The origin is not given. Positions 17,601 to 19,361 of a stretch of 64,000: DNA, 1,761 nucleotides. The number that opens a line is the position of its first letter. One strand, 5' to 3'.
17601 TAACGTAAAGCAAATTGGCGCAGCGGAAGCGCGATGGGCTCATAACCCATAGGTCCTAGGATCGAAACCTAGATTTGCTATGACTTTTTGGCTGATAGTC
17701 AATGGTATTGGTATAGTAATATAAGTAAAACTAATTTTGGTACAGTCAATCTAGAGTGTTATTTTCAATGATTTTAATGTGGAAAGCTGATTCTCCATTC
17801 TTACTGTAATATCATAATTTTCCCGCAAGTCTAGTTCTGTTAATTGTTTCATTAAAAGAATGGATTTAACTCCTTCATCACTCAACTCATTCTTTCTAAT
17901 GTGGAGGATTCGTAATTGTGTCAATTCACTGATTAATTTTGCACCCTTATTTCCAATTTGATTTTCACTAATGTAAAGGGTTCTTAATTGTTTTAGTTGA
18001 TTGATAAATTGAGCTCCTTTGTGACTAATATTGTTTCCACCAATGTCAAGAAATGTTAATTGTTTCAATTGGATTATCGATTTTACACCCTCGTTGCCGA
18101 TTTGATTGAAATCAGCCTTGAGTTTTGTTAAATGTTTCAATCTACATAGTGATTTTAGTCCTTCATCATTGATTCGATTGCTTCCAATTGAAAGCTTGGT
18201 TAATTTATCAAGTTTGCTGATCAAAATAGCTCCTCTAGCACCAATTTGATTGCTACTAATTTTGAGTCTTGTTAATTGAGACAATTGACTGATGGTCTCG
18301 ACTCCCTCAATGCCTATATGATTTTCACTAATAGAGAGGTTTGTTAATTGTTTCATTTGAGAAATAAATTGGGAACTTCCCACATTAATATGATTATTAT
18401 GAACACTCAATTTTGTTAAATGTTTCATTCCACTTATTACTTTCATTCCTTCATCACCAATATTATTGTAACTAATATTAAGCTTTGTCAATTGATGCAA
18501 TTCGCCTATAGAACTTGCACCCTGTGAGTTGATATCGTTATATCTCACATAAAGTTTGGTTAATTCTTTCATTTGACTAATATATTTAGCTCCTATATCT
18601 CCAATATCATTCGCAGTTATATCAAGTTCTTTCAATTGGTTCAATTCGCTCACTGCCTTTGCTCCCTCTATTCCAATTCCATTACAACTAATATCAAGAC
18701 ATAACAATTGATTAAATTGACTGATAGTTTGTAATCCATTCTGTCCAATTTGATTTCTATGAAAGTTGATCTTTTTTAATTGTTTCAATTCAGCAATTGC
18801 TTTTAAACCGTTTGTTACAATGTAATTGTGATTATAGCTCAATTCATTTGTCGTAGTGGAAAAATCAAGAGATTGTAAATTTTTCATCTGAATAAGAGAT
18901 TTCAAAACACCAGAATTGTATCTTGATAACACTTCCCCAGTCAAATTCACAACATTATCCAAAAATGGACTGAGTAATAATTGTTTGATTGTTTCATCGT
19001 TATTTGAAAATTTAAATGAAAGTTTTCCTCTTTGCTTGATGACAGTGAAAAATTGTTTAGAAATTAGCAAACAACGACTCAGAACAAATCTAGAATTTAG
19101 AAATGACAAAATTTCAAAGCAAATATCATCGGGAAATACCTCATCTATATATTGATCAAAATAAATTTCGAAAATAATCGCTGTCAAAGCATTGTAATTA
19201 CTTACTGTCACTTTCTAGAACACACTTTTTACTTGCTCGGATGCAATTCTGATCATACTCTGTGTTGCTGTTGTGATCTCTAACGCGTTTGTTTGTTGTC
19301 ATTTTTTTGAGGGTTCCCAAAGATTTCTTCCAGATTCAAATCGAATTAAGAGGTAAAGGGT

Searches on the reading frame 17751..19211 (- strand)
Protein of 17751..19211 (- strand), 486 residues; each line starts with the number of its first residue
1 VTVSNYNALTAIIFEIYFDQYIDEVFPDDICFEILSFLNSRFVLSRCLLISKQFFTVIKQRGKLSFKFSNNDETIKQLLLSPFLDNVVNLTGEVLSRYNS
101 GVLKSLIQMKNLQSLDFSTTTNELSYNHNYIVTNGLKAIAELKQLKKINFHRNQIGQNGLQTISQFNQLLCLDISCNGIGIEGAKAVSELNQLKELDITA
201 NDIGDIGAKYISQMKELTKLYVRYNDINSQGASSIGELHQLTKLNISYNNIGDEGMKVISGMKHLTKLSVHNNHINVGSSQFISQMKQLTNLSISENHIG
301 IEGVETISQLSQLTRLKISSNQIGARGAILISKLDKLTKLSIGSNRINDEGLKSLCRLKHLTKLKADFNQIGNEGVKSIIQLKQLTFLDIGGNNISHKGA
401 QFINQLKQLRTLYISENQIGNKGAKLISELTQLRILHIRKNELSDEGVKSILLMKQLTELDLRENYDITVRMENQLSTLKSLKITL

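Call 9: search_protein_families(library=pfam, proteins=[window:17751-19211:-], max_evalue=1)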
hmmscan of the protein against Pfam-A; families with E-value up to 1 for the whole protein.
window:17751-19211:- (486 aa): 11 families
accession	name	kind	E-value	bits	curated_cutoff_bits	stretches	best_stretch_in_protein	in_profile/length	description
PF13516.12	LRR_6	-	2.4e-46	152.5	23.4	10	241-260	5-24/24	Leucine Rich repeat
PF13855.12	LRR_8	-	1e-30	105.7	27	7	192-251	2-61/61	Leucine rich repeat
PF12799.13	LRR_4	-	8.2e-26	89.9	27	12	240-275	2-36/44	Leucine Rich repeats (2 copies)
PF23598.1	LRR_14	-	9.4e-21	74.4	40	2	137-324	64-252/353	Leucine-rich repeat region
PF00560.39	LRR_1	-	3e-16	56.5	20.6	0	240-259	1-20/23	Leucine Rich Repeat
PF25013.1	LRR_Zer-1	-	3.4e-11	43.9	27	3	235-320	4-95/137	Zer-1-like, Leucine-rich repeats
PF14580.12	LRR_9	-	3.1e-06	27.3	30.5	5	238-327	41-129/175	Leucine-rich repeat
PF23211.1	LRR_LRWD1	-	1.8e-05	25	28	1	397-478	32-109/190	Leucine-rich repeat and WD repeat-containing protein 1, LRR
PF20919.3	DHU1_N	-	4.8e-05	23.2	26.7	0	138-221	92-174/370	DWD hypersensitive to UV-B 1, N-terminal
PF12937.12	F-box-like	-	0.011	15.9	24.3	1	27-59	5-36/47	F-box-like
PF17565.7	DUF5471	-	0.21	12.4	25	0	411-446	14-47/70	Family of unknown function (DUF5471)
